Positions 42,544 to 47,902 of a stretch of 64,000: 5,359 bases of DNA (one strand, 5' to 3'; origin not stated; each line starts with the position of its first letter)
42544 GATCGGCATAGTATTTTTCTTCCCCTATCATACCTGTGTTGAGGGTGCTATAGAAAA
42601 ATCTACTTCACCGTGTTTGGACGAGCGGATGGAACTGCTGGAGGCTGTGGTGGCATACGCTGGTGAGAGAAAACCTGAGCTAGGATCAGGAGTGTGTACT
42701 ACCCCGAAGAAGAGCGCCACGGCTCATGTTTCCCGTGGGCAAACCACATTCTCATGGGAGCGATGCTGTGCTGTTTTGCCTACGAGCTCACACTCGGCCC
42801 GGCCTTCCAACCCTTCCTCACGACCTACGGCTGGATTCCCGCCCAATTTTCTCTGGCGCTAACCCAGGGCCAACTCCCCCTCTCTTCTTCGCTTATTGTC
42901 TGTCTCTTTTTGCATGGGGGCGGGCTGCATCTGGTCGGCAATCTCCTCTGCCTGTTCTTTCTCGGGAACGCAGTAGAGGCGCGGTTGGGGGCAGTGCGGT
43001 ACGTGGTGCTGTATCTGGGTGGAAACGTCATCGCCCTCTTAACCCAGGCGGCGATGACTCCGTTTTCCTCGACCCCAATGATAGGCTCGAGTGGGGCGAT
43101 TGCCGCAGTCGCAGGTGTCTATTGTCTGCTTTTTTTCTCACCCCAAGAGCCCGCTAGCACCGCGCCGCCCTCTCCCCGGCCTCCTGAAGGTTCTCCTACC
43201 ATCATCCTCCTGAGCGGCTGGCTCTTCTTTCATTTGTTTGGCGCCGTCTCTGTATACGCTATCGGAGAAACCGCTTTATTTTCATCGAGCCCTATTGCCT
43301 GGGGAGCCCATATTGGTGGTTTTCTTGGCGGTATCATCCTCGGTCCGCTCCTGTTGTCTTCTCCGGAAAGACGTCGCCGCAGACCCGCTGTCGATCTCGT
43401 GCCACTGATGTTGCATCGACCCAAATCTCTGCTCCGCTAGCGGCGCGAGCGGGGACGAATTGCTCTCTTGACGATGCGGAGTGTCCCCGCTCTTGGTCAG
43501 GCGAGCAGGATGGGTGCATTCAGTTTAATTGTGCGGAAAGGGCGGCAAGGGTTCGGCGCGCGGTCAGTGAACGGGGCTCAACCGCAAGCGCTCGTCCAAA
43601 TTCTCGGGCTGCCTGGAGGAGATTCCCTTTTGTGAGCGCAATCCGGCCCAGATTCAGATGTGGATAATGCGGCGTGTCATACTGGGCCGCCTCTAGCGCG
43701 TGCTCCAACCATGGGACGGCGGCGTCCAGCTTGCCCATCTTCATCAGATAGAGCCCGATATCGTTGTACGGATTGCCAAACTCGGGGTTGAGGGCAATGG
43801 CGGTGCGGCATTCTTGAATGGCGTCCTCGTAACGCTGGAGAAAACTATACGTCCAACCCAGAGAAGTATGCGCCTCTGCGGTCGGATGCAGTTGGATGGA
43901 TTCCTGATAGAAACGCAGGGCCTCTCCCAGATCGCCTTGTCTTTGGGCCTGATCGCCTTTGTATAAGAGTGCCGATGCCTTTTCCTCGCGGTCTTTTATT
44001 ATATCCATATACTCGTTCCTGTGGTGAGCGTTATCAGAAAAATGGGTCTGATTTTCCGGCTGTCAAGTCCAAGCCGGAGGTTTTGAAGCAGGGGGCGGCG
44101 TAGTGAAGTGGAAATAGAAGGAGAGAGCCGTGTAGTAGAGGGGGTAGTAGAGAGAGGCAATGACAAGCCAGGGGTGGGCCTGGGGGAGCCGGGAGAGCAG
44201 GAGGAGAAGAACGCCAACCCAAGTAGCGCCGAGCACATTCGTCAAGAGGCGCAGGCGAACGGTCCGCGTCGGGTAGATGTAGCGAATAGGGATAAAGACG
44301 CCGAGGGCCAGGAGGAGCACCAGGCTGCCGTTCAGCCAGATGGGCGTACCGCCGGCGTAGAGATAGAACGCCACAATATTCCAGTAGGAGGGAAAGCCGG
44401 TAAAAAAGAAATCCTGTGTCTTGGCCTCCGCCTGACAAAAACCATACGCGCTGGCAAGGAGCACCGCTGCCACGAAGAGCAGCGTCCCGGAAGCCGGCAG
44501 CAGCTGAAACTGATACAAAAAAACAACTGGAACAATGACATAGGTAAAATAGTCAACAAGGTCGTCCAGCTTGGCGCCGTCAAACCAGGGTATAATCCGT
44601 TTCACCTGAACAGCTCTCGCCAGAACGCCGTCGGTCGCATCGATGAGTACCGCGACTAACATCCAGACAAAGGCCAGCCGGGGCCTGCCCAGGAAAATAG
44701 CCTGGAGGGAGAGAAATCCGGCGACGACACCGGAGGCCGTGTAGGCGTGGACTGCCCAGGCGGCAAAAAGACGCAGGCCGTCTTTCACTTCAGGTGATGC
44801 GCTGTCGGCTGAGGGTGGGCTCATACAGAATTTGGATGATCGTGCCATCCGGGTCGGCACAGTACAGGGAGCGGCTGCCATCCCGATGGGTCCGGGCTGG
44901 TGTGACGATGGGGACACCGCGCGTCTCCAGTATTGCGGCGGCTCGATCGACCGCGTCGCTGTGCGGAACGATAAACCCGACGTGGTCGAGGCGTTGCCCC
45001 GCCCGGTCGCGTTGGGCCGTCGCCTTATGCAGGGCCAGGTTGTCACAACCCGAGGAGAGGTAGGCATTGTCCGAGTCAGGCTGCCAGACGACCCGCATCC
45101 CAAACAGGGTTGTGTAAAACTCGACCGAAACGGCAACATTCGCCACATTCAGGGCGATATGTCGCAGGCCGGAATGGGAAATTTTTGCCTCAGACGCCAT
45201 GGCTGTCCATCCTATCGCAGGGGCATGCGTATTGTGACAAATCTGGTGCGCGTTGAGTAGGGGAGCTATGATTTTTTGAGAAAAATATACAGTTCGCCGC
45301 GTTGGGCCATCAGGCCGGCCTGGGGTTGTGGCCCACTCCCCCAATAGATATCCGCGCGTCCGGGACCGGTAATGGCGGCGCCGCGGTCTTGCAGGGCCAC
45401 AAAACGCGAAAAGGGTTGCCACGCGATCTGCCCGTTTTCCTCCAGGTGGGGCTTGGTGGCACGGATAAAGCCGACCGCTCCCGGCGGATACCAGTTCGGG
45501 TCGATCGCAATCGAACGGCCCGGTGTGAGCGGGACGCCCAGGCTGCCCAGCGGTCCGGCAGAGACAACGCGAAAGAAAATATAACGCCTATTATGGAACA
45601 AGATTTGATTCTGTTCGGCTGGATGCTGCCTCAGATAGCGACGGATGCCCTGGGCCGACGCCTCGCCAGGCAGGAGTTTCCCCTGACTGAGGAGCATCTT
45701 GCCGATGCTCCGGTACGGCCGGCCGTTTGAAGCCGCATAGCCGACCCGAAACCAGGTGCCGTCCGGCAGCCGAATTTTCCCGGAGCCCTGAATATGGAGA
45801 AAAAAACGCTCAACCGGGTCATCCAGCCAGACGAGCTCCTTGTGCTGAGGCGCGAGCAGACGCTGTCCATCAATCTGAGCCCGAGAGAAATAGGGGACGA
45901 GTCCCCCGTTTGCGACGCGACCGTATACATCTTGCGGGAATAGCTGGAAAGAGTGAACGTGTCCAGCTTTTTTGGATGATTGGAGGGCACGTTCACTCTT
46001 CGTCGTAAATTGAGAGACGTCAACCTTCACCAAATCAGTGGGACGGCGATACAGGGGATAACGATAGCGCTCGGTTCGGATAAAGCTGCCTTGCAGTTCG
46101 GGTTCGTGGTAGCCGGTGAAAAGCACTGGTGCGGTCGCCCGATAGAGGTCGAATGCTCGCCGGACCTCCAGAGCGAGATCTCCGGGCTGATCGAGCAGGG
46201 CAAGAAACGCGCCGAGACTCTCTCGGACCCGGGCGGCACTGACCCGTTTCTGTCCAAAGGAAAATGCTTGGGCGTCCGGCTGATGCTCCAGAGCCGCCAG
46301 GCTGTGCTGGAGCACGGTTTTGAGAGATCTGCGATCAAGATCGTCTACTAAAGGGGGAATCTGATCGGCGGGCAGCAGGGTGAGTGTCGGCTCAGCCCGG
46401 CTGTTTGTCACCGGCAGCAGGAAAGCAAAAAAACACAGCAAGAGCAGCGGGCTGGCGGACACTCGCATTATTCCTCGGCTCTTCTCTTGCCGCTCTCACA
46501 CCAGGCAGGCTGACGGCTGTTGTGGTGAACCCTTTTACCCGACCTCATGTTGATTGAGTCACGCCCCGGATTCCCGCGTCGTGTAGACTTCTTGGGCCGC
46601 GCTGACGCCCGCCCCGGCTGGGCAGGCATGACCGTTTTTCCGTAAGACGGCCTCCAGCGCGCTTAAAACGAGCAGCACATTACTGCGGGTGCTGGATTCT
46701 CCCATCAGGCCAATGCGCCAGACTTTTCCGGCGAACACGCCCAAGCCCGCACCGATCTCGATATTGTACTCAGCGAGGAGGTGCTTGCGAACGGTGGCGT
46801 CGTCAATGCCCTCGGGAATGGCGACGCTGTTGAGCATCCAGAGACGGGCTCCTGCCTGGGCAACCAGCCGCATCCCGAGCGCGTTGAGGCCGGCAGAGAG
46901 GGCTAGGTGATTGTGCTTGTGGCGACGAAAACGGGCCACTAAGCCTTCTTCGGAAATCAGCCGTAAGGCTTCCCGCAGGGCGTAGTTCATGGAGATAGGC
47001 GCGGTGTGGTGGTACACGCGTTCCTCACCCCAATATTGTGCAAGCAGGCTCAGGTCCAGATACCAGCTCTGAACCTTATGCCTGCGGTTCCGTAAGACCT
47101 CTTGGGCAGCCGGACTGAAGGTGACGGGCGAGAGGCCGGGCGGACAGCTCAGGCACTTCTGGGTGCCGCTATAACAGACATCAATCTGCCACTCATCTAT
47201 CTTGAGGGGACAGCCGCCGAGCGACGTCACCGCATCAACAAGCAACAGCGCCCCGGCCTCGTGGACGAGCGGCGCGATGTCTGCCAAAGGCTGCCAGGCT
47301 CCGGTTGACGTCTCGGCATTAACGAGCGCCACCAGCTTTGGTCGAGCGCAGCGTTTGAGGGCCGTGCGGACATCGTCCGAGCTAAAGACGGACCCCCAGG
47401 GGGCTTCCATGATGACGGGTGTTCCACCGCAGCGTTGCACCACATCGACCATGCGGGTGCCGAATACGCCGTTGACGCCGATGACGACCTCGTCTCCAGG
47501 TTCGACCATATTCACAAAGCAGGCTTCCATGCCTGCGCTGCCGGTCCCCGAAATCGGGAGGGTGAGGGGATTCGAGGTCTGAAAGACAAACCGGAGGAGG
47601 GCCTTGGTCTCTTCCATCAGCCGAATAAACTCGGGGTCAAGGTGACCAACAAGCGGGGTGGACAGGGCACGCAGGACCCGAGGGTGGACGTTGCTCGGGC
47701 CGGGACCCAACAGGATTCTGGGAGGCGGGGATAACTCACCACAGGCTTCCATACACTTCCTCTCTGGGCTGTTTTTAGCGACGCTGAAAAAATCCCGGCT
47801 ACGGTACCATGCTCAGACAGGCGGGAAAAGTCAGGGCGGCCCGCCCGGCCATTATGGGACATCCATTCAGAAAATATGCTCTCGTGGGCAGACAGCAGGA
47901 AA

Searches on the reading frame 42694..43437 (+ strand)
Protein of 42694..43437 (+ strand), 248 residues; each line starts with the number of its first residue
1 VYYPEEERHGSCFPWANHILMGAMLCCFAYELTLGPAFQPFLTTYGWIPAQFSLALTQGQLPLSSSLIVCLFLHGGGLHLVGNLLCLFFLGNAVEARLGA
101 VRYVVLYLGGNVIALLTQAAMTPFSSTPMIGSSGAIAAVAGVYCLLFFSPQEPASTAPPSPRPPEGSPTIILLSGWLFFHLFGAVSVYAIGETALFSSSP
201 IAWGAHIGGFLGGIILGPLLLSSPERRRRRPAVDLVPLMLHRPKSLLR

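Call 71: search_protein_families(library=pfam, proteins=[window:42694-43437:+], max_evalue=0.0001)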
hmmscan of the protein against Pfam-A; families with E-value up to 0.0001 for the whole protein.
window:42694-43437:+ (248 aa): 1 family
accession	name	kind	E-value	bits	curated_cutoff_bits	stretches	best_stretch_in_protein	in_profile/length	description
PF01694.28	Rhomboid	-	9.8e-24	84.6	22.6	1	66-222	6-142/143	Rhomboid domain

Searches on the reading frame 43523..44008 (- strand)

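Call 33: search_protein_families(library=pfam, proteins=[window:43523-44008:-], max_evalue=0.001)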
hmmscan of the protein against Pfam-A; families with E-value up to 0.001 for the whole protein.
window:43523-44008:- (162 aa): 17 families
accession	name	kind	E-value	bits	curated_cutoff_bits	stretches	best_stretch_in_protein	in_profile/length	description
PF07719.23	TPR_2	-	1.4e-22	78.3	27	2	44-76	1-33/34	Tetratricopeptide repeat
PF00515.34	TPR_1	-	7.8e-21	73.4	27.8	2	44-77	1-34/34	Tetratricopeptide repeat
PF13181.12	TPR_8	-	1.8e-17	62.4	25.7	1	44-76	1-33/34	Tetratricopeptide repeat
PF13424.12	TPR_12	-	4.5e-14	52.8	30.1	2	11-72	3-73/77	Tetratricopeptide repeat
PF13414.12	TPR_11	-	8.3e-12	45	26.8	1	58-92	8-42/42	TPR repeat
PF13428.12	TPR_14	-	1.7e-11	44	23.5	0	13-45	3-35/44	Tetratricopeptide repeat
PF13432.12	TPR_16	-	1.9e-11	44.6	32.7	0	50-111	3-64/65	Tetratricopeptide repeat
PF13431.12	TPR_17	-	7.3e-11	41.9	24.4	0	67-97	2-32/34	Tetratricopeptide repeat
PF13374.12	TPR_10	-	3.2e-10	40.1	27.5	0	81-107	5-31/42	Tetratricopeptide repeat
PF14559.12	TPR_19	-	8.8e-10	39.2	25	2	58-115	5-61/68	Tetratricopeptide repeat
PF13176.12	TPR_7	-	5.9e-09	35.8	27.9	0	46-78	1-33/36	Tetratricopeptide repeat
PF13371.12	TPR_9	-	3.2e-07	30.7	35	0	58-109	9-60/73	Tetratricopeptide repeat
PF13174.12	TPR_6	-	8e-06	26.6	26.3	0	13-43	2-32/33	Tetratricopeptide repeat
PF24575.1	TPR_Slam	-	4.4e-05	24.3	35.2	0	17-45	53-81/104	Surface lipoprotein assembly modifier, N-terminal TPR repeats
PF17874.7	TPR_MalT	-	5.5e-05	23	45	0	12-48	81-117/336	MalT-like TPR region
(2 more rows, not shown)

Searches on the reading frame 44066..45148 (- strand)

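Call 33: search_protein_families(library=pfam, proteins=[window:44066-45148:-], max_evalue=0.001)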
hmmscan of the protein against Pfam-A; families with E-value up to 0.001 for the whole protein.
window:44066-45148:- (361 aa): 1 family
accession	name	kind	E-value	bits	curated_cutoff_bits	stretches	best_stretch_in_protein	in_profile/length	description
PF01066.26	CDP-OH_P_transf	-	0.00022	22.1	22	1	153-242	25-109/152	CDP-alcohol phosphatidyltransferase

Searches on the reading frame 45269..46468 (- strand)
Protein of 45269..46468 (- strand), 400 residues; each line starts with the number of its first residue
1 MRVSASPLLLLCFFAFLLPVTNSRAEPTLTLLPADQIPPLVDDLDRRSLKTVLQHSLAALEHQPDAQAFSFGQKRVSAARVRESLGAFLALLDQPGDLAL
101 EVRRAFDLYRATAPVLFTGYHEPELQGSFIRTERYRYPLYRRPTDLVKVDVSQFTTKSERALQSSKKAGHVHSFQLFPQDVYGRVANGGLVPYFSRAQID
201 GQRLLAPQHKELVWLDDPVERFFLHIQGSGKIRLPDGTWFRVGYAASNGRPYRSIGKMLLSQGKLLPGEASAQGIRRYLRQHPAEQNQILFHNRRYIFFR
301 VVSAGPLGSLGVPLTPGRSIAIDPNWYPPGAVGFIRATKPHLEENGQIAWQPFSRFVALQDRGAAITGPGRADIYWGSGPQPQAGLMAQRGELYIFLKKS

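Call 71: search_protein_families(library=pfam, proteins=[window:45269-46468:-], max_evalue=0.0001)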
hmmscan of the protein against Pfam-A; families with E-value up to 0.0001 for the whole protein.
window:45269-46468:- (400 aa): 2 families
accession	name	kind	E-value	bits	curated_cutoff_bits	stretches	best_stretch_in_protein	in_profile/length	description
PF03562.22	MltA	-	8.7e-57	192.1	24.3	1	116-300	1-163/163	MltA specific insert domain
PF06725.17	3D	-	1.4e-14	54.5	23.8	1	318-396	1-71/72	3D domain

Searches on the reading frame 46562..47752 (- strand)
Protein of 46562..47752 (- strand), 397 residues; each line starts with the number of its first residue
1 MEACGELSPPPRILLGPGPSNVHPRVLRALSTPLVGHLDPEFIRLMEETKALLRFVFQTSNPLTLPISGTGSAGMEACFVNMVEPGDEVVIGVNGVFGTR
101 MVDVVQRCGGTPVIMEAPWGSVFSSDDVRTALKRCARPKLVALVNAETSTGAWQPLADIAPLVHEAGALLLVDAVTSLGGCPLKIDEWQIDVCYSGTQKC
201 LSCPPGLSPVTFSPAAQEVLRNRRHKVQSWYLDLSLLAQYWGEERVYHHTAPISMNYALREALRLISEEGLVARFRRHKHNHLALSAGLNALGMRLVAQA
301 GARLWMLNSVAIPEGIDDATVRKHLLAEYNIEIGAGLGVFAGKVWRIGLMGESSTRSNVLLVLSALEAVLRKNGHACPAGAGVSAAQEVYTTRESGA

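Call 71: search_protein_families(library=pfam, proteins=[window:46562-47752:-], max_evalue=0.0001)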
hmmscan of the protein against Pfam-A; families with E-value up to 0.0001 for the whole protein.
window:46562-47752:- (397 aa): 1 family
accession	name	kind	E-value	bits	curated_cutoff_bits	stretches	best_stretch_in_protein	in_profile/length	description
PF00266.25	Aminotran_5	-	2.1e-27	96.5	21.5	1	35-337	34-339/371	Aminotransferase class-V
